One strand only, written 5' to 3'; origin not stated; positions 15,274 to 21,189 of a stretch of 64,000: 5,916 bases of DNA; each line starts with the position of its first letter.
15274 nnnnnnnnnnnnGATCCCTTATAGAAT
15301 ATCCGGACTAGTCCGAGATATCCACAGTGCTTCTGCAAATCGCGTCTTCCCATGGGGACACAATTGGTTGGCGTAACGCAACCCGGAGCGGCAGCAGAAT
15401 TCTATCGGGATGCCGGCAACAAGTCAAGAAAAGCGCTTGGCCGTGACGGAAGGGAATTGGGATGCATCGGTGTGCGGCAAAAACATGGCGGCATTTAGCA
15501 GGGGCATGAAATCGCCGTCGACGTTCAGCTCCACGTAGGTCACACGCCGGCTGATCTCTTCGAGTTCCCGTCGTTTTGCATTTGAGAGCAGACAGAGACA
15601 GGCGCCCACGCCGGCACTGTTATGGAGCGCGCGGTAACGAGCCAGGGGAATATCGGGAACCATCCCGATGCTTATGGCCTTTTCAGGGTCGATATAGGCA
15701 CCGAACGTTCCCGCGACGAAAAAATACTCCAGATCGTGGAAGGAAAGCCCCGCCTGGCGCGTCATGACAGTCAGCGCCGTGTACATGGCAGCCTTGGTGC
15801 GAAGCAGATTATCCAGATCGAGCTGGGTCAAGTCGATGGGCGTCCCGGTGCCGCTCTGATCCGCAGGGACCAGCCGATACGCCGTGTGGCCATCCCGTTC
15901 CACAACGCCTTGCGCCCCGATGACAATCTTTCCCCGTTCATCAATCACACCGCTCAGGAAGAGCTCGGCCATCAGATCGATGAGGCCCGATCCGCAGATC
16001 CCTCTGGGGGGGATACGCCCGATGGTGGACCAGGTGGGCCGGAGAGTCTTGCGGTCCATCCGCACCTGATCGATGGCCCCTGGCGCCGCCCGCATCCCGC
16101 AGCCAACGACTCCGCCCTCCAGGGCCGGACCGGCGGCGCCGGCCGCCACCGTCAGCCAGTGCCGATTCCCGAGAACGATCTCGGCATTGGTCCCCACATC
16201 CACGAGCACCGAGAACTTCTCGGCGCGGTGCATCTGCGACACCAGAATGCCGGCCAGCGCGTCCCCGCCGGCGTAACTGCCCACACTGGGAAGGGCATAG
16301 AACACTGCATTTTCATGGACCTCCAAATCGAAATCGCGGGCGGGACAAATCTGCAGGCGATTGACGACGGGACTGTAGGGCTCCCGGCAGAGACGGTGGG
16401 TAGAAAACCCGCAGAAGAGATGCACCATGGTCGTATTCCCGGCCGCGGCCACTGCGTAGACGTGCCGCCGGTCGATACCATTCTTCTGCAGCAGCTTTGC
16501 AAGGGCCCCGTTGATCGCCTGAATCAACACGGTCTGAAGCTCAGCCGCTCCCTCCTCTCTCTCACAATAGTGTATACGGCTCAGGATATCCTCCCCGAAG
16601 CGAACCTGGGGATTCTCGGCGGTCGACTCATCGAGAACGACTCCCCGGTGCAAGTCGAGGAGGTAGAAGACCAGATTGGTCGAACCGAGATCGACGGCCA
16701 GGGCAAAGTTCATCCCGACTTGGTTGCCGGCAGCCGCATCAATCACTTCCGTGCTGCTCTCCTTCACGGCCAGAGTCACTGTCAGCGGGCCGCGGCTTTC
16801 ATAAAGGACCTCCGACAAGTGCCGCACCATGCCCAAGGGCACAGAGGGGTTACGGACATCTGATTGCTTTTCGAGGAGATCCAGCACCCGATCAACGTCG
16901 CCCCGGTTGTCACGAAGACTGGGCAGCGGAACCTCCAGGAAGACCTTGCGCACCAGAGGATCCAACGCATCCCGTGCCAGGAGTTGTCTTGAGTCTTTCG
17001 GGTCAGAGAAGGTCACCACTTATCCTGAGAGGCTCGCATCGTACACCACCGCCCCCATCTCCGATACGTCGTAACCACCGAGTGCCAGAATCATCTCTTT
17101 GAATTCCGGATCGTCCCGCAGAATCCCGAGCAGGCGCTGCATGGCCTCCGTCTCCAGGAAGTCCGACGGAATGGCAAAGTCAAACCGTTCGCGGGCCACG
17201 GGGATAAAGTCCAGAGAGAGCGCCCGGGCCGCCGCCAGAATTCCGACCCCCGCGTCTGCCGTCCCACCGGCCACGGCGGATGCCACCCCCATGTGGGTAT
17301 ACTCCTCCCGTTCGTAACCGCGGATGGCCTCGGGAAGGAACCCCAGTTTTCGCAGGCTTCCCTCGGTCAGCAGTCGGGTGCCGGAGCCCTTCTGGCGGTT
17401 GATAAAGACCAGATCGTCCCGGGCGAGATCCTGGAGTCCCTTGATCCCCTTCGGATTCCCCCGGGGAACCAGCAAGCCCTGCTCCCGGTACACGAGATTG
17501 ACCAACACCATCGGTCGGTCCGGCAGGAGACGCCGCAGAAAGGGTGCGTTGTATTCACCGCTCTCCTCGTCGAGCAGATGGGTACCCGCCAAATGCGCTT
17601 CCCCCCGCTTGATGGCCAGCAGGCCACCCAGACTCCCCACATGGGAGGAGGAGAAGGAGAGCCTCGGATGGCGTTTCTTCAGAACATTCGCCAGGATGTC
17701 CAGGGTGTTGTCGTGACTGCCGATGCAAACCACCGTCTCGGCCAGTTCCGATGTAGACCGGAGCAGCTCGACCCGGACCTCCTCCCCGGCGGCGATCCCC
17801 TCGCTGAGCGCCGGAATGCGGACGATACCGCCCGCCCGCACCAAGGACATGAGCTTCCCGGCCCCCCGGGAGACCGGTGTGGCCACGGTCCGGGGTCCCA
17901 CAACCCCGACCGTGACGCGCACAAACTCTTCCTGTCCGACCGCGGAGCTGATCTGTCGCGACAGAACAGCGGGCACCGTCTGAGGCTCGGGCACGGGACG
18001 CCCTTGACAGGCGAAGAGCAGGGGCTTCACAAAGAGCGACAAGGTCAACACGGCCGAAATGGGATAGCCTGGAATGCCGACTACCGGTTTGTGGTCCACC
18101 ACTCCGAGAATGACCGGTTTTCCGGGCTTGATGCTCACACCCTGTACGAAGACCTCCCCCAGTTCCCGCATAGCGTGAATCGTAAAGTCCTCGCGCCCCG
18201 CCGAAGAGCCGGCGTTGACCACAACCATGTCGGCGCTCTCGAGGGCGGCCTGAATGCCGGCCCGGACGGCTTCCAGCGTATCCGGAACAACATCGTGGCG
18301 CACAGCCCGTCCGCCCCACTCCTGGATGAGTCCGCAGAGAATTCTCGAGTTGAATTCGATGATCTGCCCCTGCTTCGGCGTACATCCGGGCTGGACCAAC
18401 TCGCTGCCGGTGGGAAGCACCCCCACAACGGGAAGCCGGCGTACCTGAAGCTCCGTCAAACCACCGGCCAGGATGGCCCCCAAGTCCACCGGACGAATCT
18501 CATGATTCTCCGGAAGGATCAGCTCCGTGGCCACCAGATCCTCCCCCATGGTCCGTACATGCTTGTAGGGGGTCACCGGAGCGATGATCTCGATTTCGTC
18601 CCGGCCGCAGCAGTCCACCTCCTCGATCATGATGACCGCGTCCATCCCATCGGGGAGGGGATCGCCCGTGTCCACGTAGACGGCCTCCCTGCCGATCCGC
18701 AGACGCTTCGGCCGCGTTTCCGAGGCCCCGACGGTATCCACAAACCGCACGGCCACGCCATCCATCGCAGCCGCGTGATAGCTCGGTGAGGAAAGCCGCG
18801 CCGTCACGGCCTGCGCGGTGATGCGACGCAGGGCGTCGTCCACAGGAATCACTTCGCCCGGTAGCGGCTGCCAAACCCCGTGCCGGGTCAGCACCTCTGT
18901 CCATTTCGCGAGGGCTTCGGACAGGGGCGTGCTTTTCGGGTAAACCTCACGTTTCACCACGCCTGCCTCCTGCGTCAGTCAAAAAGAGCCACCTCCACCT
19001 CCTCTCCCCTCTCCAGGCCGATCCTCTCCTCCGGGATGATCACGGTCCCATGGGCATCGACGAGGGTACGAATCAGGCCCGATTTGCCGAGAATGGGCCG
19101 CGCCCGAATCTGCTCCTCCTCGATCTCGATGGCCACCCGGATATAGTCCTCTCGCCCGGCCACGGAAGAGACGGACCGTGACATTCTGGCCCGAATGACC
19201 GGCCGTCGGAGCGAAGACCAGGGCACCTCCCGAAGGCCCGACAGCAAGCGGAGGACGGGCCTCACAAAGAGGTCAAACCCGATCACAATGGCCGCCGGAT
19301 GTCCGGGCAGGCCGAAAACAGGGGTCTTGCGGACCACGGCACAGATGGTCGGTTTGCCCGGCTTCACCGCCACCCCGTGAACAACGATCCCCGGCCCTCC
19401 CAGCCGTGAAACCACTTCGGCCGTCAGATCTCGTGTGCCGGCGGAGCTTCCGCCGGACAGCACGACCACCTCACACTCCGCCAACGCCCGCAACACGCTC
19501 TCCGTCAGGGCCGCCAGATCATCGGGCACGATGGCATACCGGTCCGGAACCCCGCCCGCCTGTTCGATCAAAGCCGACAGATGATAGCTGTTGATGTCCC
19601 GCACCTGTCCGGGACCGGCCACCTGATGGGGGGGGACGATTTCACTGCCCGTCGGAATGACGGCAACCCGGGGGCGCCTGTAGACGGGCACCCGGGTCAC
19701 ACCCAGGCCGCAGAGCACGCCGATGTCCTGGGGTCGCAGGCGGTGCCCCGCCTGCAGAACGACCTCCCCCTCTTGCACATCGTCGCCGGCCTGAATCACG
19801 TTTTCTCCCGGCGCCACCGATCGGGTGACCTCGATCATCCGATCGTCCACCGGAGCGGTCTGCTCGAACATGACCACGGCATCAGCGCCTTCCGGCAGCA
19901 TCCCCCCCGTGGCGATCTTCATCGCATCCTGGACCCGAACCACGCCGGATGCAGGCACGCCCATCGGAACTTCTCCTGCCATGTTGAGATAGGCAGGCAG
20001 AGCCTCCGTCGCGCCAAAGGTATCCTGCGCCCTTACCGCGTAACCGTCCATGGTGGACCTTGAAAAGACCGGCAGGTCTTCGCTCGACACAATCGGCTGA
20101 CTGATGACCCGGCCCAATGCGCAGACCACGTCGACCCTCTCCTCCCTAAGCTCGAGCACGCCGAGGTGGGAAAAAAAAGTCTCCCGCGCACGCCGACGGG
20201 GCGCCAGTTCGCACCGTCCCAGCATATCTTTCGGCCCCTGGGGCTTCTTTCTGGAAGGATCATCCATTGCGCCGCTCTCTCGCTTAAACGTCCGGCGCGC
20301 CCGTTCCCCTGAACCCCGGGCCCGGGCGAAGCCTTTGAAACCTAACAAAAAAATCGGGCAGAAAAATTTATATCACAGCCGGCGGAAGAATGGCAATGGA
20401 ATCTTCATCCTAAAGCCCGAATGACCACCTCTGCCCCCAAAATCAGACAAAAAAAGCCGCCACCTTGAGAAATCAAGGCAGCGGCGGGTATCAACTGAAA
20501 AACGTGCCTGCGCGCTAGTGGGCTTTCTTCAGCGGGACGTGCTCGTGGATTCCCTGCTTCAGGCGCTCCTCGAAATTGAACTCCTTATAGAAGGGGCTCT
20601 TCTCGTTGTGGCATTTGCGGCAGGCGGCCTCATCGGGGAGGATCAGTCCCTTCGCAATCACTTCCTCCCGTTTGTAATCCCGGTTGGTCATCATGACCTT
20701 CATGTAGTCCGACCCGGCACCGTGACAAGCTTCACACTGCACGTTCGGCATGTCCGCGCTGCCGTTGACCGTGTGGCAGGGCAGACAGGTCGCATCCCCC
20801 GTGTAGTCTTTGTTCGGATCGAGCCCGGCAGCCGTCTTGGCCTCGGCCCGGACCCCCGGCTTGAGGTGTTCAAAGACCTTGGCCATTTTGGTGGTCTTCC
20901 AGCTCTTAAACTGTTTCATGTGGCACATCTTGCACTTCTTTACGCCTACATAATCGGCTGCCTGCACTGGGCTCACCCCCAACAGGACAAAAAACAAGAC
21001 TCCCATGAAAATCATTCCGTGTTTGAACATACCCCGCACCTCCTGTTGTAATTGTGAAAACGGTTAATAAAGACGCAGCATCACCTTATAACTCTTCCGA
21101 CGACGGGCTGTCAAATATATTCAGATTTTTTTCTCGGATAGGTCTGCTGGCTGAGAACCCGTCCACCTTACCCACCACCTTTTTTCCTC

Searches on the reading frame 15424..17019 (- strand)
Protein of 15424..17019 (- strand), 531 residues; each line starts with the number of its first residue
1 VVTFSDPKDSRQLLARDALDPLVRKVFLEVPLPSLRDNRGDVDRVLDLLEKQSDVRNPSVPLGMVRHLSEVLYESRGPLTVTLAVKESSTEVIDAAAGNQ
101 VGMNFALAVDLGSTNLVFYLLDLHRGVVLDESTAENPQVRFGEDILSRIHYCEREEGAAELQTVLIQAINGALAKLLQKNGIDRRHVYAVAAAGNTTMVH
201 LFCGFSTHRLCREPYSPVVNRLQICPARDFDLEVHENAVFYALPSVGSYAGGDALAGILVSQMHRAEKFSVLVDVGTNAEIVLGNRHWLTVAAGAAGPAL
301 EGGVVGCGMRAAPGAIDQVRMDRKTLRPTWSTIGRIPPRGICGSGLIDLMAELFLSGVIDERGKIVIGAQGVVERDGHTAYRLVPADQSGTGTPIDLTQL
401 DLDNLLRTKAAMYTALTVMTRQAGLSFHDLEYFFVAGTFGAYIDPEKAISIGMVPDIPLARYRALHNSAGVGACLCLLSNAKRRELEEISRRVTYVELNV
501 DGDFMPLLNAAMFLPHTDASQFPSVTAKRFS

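Call 14: search_protein_families(library=pfam, proteins=[window:15424-17019:-], max_evalue=0.001)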
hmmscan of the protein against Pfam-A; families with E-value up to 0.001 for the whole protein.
window:15424-17019:- (531 aa): 3 families
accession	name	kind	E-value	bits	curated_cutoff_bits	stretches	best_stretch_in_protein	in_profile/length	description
PF14574.11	RACo_C_ter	-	2.3e-93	312.5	27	1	269-525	2-260/261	C-terminal domain of RACo the ASKHA domain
PF17651.6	Raco_middle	-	1.5e-54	184.5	26.8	1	105-265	1-162/163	RACo middle region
PF17650.6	RACo_linker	-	1.7e-16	60.2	26.2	1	19-100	8-84/86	RACo linker region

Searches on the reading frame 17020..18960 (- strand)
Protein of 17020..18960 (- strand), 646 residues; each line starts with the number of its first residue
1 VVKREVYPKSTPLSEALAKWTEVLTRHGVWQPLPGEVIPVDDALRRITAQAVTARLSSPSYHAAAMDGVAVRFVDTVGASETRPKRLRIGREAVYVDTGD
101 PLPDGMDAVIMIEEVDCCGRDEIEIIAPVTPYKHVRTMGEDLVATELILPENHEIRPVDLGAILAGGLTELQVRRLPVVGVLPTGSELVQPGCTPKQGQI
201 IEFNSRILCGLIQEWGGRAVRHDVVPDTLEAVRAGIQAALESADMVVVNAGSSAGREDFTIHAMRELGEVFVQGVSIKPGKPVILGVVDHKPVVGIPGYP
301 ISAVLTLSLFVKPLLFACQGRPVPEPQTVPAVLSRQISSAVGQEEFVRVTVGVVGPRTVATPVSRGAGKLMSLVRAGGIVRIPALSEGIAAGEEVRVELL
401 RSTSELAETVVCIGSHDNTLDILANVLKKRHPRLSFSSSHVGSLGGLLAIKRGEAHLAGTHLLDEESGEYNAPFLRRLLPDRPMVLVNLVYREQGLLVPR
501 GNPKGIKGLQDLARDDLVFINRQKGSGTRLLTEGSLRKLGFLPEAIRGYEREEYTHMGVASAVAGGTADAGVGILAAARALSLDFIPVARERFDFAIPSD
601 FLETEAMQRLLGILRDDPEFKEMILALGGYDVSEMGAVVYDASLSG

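Call 9: search_protein_families(library=pfam, proteins=[window:17020-18960:-], max_evalue=0.001)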
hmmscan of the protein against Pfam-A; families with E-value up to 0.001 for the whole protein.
window:17020-18960:- (646 aa): 6 families
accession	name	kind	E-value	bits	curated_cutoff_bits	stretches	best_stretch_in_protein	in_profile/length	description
PF12727.12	PBP_like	-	1.8e-76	256.1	27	1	426-614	3-192/193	PBP superfamily domain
PF03453.22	MoeA_N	-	1e-33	116.7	30.8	1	13-166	3-159/160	MoeA N-terminal region (domain I and II)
PF00994.29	MoCF_biosynth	-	2.7e-25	89.2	26.6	1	181-315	2-142/144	Probable molybdopterin binding domain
PF03454.20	MoeA_C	-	7.7e-13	48.9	22.1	1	331-400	2-72/72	MoeA C-terminal region (domain IV)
PF13531.11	SBP_bac_11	-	9.7e-07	29.2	25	1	487-590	74-182/227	Bacterial extracellular solute-binding protein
PF12974.12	Phosphonate-bd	-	0.00037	20.4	27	1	498-581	91-170/242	ABC transporter, phosphonate, periplasmic substrate-binding protein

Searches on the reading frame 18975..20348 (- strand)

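Call 9: search_protein_families(library=pfam, proteins=[window:18975-20348:-], max_evalue=0.001)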
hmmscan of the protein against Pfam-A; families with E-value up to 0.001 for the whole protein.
window:18975-20348:- (457 aa): 3 families
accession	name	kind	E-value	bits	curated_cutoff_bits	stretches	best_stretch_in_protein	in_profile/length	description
PF03453.22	MoeA_N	-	2.1e-45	154.7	30.8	1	54-216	6-160/160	MoeA N-terminal region (domain I and II)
PF00994.29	MoCF_biosynth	-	1.2e-32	113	26.6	1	229-367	1-143/144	Probable molybdopterin binding domain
PF03454.20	MoeA_C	-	1.4e-14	54.5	22.1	1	386-456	1-72/72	MoeA C-terminal region (domain IV)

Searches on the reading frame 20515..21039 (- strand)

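Call 14: search_protein_families(library=pfam, proteins=[window:20515-21039:-], max_evalue=0.001)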
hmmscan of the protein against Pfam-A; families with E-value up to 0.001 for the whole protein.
window:20515-21039:- (174 aa): 4 families
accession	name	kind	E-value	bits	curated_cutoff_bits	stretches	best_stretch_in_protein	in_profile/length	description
PF13435.11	Cytochrome_C554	-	5.4e-15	56.5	20.8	1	35-107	1-84/84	Cytochrome c554 and c-prime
PF14522.11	Cytochrome_C7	-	2.1e-07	31.1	24.8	2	96-150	10-54/67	Cytochrome c7 and related cytochrome c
PF22113.1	Mtrc-MtrF_II-IV_dom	-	2.6e-07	30.8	30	1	28-147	23-130/176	Outer membrane cytochrome MtrC/MtrF-like, domains II/IV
PF14537.11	Cytochrom_c3_2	-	6.7e-07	30.1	25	1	82-148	6-68/79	Cytochrome c3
